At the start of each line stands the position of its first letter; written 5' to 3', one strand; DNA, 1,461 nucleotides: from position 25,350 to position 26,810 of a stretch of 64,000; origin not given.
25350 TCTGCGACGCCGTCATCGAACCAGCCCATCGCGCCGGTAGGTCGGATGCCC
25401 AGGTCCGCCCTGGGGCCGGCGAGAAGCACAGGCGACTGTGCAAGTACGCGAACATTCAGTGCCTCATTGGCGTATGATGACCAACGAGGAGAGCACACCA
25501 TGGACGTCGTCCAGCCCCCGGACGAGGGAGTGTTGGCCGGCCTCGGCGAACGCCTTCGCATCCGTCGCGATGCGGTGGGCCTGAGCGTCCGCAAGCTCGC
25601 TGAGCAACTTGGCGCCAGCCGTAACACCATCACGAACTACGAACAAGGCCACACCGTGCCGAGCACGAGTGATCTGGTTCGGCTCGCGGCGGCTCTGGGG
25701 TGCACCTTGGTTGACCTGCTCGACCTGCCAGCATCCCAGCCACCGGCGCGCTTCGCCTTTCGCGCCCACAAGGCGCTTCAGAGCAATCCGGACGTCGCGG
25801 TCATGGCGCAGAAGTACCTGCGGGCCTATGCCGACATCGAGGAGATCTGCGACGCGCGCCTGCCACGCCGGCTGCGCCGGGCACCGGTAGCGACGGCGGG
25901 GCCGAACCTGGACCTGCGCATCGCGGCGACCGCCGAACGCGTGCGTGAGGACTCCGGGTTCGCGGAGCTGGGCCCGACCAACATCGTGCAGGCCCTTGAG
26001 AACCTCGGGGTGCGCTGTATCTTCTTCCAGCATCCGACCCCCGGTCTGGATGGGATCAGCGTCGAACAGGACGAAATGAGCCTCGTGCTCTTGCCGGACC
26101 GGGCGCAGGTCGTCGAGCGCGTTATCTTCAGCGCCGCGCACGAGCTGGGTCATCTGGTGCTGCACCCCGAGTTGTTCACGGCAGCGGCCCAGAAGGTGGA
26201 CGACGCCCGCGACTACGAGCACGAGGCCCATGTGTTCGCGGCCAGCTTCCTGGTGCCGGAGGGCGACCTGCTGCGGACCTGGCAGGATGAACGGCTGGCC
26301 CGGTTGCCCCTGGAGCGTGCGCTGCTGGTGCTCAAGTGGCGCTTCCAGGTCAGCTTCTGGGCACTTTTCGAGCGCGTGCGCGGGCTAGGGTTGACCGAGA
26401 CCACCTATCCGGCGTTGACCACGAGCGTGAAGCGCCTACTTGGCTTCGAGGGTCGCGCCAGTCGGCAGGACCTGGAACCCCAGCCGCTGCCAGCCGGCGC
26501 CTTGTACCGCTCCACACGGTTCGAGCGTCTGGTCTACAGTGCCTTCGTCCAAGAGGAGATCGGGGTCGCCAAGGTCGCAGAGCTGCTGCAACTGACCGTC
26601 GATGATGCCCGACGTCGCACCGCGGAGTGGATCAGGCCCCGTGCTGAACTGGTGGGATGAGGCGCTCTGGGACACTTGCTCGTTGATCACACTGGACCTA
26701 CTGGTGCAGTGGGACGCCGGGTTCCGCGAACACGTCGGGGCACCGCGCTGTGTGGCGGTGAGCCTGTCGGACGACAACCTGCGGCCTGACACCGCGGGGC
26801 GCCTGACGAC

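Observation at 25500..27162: tRNA-proximal XRE-HTH/M78-peptidase plus overlapping PIN-like gene pair (toxin-antitoxin or phage-defence-like module)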

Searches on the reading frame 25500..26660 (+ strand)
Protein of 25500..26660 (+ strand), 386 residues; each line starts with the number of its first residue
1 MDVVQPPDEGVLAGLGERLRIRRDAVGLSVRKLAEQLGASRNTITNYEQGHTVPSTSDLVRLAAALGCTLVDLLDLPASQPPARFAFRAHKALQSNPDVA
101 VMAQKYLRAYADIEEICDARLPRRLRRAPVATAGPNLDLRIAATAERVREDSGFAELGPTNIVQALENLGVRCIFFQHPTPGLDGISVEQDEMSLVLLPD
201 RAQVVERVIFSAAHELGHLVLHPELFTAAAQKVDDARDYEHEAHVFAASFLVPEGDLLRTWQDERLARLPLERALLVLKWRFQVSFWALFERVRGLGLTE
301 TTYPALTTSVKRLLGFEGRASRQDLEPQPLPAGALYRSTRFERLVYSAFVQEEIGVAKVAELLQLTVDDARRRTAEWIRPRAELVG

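Call 3: search_protein_families(library=pfam, proteins=[window:25500-26660:+], max_evalue=1)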
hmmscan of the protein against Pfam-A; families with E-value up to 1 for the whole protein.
window:25500-26660:+ (386 aa): 11 families
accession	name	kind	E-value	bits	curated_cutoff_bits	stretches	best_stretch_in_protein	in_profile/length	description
PF13560.12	HTH_31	-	5e-15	56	27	1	15-72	2-60/64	Helix-turn-helix domain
PF01381.28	HTH_3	-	7.3e-13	48.8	23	1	19-73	1-55/55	Helix-turn-helix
PF06114.19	Peptidase_M78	-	7.1e-12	45.7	22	1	167-290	2-119/123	IrrE N-terminal-like domain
PF12844.13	HTH_19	-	1.3e-09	38.3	30.2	1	16-76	1-61/64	Helix-turn-helix domain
PF13443.12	HTH_26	-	2.6e-08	34.4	22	1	19-77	2-61/63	Cro/C1-type HTH DNA-binding domain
PF13384.12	HTH_23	-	0.0054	17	24.6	1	25-46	16-36/50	Homeodomain-like domain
PF13413.12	HTH_25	-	0.0083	16.4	24.6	0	18-50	1-33/62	Helix-turn-helix domain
PF07022.19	Phage_CI_repr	-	0.013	16.3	22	1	24-74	8-58/65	Bacteriophage CI repressor helix-turn-helix domain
PF18024.7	HTH_50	-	0.026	14.7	27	1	29-46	25-42/50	Helix-turn-helix domain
PF13556.12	HTH_30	-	0.16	12.2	27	0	27-45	12-30/59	PucR C-terminal helix-turn-helix domain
PF13936.12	HTH_38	-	0.19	12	27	1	25-45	18-38/44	Helix-turn-helix domain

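Call 4: search_protein_families(library=padloc, proteins=[window:25500-26660:+], max_evalue=1)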
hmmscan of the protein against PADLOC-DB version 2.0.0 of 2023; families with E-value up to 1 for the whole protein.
window:25500-26660:+ (386 aa): 23 families
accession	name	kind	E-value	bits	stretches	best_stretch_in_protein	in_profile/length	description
PDLC03949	RmrA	-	5.6e-39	132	1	17-376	5-335/363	-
PDLC03951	RmrA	-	3e-32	110.1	1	10-302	4-291/400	-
PDLC03954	RmrA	-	1.2e-30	104.8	1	16-301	12-295/380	-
PDLC03948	RmrA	-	3.1e-30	103.3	1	15-303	9-296/397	-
PDLC03952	RmrA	-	8.8e-28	95.2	1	17-300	25-306/395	-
PDLC03947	RmrA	-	1.1e-27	94.8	1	15-299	12-293/383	-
PDLC03946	RmrA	-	1e-26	91.5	1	17-306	5-278/357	-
PDLC03944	RmrA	-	2.4e-25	87.4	2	140-309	127-297/384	-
PDLC03955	RmrA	-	2.9e-23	80.7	1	17-303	23-298/371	-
PDLC03945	RmrA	-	2.9e-21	74.1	1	16-300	4-297/394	-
PDLC03943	RmrA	-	4e-21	73.5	1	16-312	4-289/370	-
PDLC03956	RmrA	-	8.1e-20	69.2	1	12-301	6-291/399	-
PDLC03953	RmrA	-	1.9e-19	68.1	1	14-299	5-286/373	-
PDLC03950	RmrA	-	1.1e-17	62.1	1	17-258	5-245/369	-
PDLC04141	capP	-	2.5e-14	51.4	1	141-293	5-150/242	capP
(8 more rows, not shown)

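Call 6: search_protein_families(library=ncbifam, proteins=[window:25500-26660:+], max_evalue=1)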
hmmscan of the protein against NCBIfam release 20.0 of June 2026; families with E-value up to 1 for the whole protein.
window:25500-26660:+ (386 aa): 18 families
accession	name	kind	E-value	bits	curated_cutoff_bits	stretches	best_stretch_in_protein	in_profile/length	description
NF052239.1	antitox_spr1629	equivalog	1.5e-22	80.2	335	1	16-300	4-297/377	spr1629 family repressor/antitoxin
NF007257.0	PRK09706.1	subfamily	5.4e-09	36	101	1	15-74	6-65/135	transcriptional repressor DicA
NF003162.0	PRK04140.1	equivalog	7.5e-09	35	263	1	16-78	128-190/317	transcriptional regulator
NF006015.0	PRK08154.1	subfamily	9.8e-09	34.8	204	1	9-84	25-100/314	anaerobic benzoate catabolism transcriptional regulator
NF041951.1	phage_RstR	subfamily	1.6e-07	31.6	80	1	15-70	3-58/108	RstR family transcriptional repressor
TIGR03070.1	couple_hipB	subfamily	4.9e-07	29.6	71.65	1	15-70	3-58/58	type II toxin-antitoxin system Y4mF family antitoxin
TIGR00270.2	TIGR00270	equivalog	6.9e-05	22.7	110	1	12-72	73-133/159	multiprotein bridging factor aMBF1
TIGR03830.1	CxxCG_CxxCG_HTH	subfamily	0.00013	21.8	61.8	1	19-61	70-114/127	type II TA system antitoxin MqsA family protein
NF007408.0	PRK09943.1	equivalog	0.00021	20.9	211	1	14-75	7-68/185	HTH-type transcriptional regulator PuuR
TIGR02612.1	mob_myst_A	hypoth_equivalog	0.00093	19.1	122.6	1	20-72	31-85/150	mobile mystery protein A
NF047948.1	male_kill_WMK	equivalog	0.0012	18.4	300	1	20-74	168-222/300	WO male-killing family protein Wmk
NF047542.1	telomere_Tap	equivalog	0.0021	16.9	600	1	16-65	20-68/695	telomere-associated protein Tap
NF046032.1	TransRegSlrRBacil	equivalog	0.0038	17.3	250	1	16-75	3-63/149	HTH-type transcriptional regulator SlrR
NF046037.1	carphisopro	domain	0.019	15.1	38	1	25-69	7-52/54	carph-isopro domain-containing protein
NF033546.1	transpos_IS21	equivalog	0.024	14.2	160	1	24-54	5-35/294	IS21 family transposase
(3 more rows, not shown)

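Call 51: find_homologous_proteins(query=window:25500-26657:+, max_evalue=1e-10)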
Query window:25500-26657:+ (386 aa): 169 proteins with E <= 1e-10 among 8000 candidates; the best 120 are listed.
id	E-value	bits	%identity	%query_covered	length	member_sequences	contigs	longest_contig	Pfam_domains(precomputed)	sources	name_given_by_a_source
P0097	9.0e-250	846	100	100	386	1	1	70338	PF12844.14,PF01381.29,PF06114.20,PF13560.13,PF13443.13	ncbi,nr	ncbi:MAG: ImmA/IrrE family metallo-endopeptidase [Fimbriimonadaceae bacterium]|nr:ImmA/IrrE family m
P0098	1.0e-182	625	79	99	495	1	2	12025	PF12844.14,PF01381.29,PF06114.20,PF13560.13,PF13443.13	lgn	-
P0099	5.9e-177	606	75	99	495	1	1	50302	PF12844.14,PF01381.29,PF06114.20,PF13560.13,PF13443.13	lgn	-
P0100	2.5e-169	581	73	99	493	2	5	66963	PF12844.14,PF01381.29,PF06114.20,PF13560.13,PF13443.13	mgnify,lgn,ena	mgnify:FL=1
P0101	4.9e-153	527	65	100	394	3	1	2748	PF12844.14,PF01381.29,PF06114.20,PF13560.13,PF13443.13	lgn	-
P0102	5.8e-149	514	64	99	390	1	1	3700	PF12844.14,PF01381.29,PF06114.20,PF13560.13,PF13443.13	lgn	-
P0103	1.0e-125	438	56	96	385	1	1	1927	PF12844.14,PF01381.29,PF06114.20,PF13560.13,PF13443.13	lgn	-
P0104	7.0e-124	432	56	96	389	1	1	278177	PF12844.14,PF01381.29,PF06114.20,PF13560.13,PF13443.13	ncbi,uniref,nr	ncbi:helix-turn-helix domain-containing protein [Tautonia plasticadhaerens]|uniref:Transcriptional r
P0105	2.4e-122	427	56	96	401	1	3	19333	PF12844.14,PF01381.29,PF06114.20,PF13560.13,PF13443.13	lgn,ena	-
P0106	3.7e-120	419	55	96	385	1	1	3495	PF12844.14,PF01381.29,PF06114.20,PF13560.13,PF13443.13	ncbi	-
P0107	6.9e-120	418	54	96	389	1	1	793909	PF12844.14,PF01381.29,PF06114.20,PF13560.13,PF13443.13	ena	-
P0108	1.5e-119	417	54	96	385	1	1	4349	PF12844.14,PF01381.29,PF06114.20,PF13560.13,PF13443.13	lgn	-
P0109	2.6e-119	416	54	95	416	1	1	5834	PF12844.14,PF13413.13,PF01381.29,PF06114.20,PF13560.13,PF13443.13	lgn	-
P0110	3.7e-119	416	55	96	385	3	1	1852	PF12844.14,PF01381.29,PF06114.20,PF13560.13,PF13443.13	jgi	jgi:Zn-dependent peptidase ImmA (M78 family)/DNA-binding XRE family transcriptional regulator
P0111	4.7e-119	416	53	99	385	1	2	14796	PF12844.14,PF01381.29,PF06114.20,PF13560.13,PF13443.13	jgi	jgi:Zn-dependent peptidase ImmA (M78 family)/transcriptional regulator with XRE-family HTH domain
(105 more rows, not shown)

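Call 52: find_encoding_contigs(protein=P0100, flank=8000, max_places=3)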
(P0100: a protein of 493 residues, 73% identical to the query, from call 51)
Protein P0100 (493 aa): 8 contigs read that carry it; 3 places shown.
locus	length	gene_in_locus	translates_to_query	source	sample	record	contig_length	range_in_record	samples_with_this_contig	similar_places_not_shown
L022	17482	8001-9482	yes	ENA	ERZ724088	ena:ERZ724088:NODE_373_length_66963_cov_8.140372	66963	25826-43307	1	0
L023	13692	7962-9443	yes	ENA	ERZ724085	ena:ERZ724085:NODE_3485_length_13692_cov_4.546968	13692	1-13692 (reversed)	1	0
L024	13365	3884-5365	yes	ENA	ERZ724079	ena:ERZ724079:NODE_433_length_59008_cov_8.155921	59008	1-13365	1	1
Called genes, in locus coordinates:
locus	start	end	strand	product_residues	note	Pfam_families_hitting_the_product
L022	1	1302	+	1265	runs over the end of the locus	PF20148:DUF6531 (faint), PF25023:TEN_YD-shell (weak), PF05593:RHS_repeat (weak)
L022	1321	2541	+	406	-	PF13360:PQQ_2 (weak)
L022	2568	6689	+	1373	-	PF00535:Glycos_transf_2, PF10111:Glyco_tranf_2_2 (weak), PF13641:Glyco_tranf_2_3 (weak), PF00534:Glycos_transf_1, PF13692:Glyco_trans_1_4, PF00535:Glycos_transf_2, PF00534:Glycos_transf_1, PF13692:Glyco_trans_1_4, +1 more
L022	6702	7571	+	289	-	PF02485:Branch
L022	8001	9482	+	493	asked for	PF12844:HTH_19, PF13560:HTH_31, PF01381:HTH_3, PF13443:HTH_26, PF06114:Peptidase_M78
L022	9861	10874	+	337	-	PF00578:AhpC-TSA, PF08534:Redoxin, PF13911:AhpC-TSA_2 (faint), PF00578:AhpC-TSA, PF08534:Redoxin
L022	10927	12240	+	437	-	-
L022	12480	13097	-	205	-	PF13338:AbiEi_4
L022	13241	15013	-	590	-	PF01436:NHL (faint), PF13449:Phytase-like (faint), PF25021:TEN_NHL (faint), PF08450:SGL (faint)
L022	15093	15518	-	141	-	-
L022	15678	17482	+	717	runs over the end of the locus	PF03781:FGE-sulfatase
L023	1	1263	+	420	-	?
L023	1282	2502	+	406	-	PF13360:PQQ_2 (weak)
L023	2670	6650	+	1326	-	PF00535:Glycos_transf_2, PF10111:Glyco_tranf_2_2 (weak), PF13641:Glyco_tranf_2_3 (weak), PF00534:Glycos_transf_1, PF13692:Glyco_trans_1_4, PF00535:Glycos_transf_2, PF00534:Glycos_transf_1, PF13692:Glyco_trans_1_4, +1 more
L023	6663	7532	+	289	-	PF02485:Branch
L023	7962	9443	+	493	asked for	PF12844:HTH_19, PF13560:HTH_31, PF01381:HTH_3, PF13443:HTH_26, PF06114:Peptidase_M78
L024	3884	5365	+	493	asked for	PF12844:HTH_19, PF13560:HTH_31, PF01381:HTH_3, PF13443:HTH_26, PF06114:Peptidase_M78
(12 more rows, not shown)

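Call 53: find_encoding_contigs(protein=P0104, flank=8000, max_places=2)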
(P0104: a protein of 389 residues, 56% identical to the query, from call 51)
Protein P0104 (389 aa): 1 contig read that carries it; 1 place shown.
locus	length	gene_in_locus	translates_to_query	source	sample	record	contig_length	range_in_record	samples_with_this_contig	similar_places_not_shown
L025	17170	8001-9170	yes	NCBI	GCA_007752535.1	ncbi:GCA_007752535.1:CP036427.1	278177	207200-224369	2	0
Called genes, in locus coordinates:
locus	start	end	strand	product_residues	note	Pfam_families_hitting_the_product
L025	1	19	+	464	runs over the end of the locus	PF03050:DDE_Tnp_IS66, PF13817:DDE_Tnp_IS66_C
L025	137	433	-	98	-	-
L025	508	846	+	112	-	PF01527:HTH_Tnp_1 (weak), PF13518:HTH_28 (weak)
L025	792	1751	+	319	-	PF13276:HTH_21, PF00665:rve, PF13683:rve_3 (weak)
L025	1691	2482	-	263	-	-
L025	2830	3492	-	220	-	PF01844:HNH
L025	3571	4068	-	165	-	-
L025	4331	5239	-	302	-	PF00027:cNMP_binding, PF10137:CAP12-PCTIR_TIR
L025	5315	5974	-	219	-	PF02810:SEC-C (weak)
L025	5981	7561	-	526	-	PF00211:Guanylate_cyc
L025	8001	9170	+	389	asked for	PF01381:HTH_3, PF12844:HTH_19, PF13443:HTH_26, PF13560:HTH_31, PF06114:Peptidase_M78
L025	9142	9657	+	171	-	-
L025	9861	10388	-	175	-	-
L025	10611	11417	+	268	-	PF13340:DUF4096, PF01609:DDE_Tnp_1, PF13586:DDE_Tnp_1_2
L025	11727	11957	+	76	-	-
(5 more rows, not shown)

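Call 66: search_protein_families(library=phrogs, proteins=[window:25500-26657:+], max_evalue=0.01)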
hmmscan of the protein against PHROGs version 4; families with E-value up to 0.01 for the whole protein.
window:25500-26657:+ (386 aa): 28 families (the best 25 are shown)
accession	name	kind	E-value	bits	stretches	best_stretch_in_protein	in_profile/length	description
phrog_2439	-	transcription regulation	2.1e-43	149.6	1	16-300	9-284/367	transcriptional regulator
phrog_2328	-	transcription regulation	2.2e-13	51.1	1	7-80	13-81/128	transcriptional repressor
phrog_8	-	transcription regulation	2.8e-11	44.5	1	16-76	163-218/346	transcriptional regulator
phrog_4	-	transcription regulation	5.9e-10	39.7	1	15-76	137-194/400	transcriptional repressor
phrog_4836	-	transcription regulation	1.3e-09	38.9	1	16-111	77-165/194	CII-like regulator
phrog_3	-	transcription regulation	1.5e-09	39.1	1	15-77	89-151/430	transcriptional repressor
phrog_87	-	other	9.1e-09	36.4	1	155-258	36-134/227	metallo-protease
phrog_2967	-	transcription regulation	3.4e-08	34.3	1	15-81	11-77/225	transcriptional regulator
phrog_5823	-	transcription regulation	3.4e-08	34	1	15-75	7-68/404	transcriptional regulator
phrog_1373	-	transcription regulation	2.2e-07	32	1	15-92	64-139/166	transcriptional regulator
phrog_7241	-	transcription regulation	3.1e-07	31.5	1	17-74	64-121/122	transcriptional regulator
phrog_4739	-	unknown function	4.3e-07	30.7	1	17-81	70-134/167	-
phrog_19315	-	unknown function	2.1e-06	28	1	187-269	72-154/348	-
phrog_955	-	DNA, RNA and nucleotide metabolism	2.9e-06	28.1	1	11-51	21-61/142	HTH DNA binding protein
phrog_3037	-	transcription regulation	5.8e-06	27.3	1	20-70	21-71/189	transcriptional repressor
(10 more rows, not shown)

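Call 81: predict_structure(alignment_id=A5)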
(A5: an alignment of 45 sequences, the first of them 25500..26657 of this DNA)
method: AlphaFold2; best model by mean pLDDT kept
length: 386 residues; sequences in the alignment: 45
mean_pLDDT: 89.5   pTM: 0.87
mean pLDDT of the five models: 89.5, 89.3, 89.1, 88.3, 87.3
residues with pLDDT >= 90: 267; 70-90: 93; 50-70: 19; < 50: 7
segments of 3 or more residues with pLDDT < 50: 1-5
pLDDT, mean of each block of 10 residues (from residue 1): 49 84 89 93 93 90 92 85 87 87 94 94 86 83 96 95 96 85 85 92 89 96 88 77 96 96 97 97 95 95 95 92 90 91 96 97 95 88 52
secondary structure, 60 per line:
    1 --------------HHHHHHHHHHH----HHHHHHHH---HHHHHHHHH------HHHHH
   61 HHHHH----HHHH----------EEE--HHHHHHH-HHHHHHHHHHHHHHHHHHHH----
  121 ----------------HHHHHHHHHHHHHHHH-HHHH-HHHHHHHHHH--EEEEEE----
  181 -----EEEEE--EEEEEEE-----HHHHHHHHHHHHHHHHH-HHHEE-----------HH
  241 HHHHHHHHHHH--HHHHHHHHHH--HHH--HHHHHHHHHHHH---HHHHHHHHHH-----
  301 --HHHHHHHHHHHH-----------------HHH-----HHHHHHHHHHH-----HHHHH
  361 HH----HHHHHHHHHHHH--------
elements in order: H15-25 H30-37 H41-49 H56-65 H70-73 E84-86 H89-95 H97-116 H137-152 H154-157 H159-168 E171-176 E186-190 E193-199 H205-221 H239-251 H254-263 H271-282 H286-295 H303-314 H340-350 H356-362 H367-378

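Call 83: search_solved_structures(query=A5, max_evalue=0.01)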
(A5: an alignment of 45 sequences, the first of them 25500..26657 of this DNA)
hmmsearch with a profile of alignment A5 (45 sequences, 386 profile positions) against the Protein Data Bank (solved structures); distinct sequences matched with E-value up to 0.01: 61 (the best 60 are shown).
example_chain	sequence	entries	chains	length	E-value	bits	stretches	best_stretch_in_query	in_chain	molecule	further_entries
1adr_A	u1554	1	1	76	7.1e-10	41.4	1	12-79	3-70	P22 C2 REPRESSOR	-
2r1j_L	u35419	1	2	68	1.4e-09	40.4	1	12-75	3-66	Repressor protein C2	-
3jxb_C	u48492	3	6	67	1.7e-09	40.1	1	13-75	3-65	Repressor protein C2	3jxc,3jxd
8tac_A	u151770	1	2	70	5.2e-09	38.5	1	7-68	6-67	DBP48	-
2mez_A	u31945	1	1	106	1.4e-07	33.8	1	15-80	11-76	Multiprotein Bridging Factor (MBP-like)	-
9k3w_A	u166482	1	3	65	4.9e-07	32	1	17-76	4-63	Transcriptional regulator, PbsX family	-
7t5t_A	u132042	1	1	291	4.7e-06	28.8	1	193-257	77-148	CapP toxin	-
2xiu_A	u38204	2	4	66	1.1e-05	27.6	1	17-76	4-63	CYLR2 | CYLR2 SYNONYM CYTOLYSIN REPRESSOR 2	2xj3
9iaq_A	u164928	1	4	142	1.1e-05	27.6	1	17-69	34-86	HTH cro/C1-type domain-containing protein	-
3qq6_A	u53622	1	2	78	1.3e-05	27.4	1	9-79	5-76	HTH-type transcriptional regulator sinR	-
9vzy_A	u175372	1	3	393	2e-05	26.7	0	181-259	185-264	HTH cro/C1-type domain-containing protein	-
3op9_A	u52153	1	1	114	3e-05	26.1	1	11-79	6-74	Pli0006 protein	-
7t5u_A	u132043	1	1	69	3.8e-05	25.8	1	11-73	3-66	Helix-turn-helix domain-containing protein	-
6jq1_A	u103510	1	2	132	5.1e-05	25.4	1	13-76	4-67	Transcriptional regulator, XRE family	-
1x57_A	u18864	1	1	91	5.3e-05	25.3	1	10-70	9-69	Endothelial differentiation-related factor 1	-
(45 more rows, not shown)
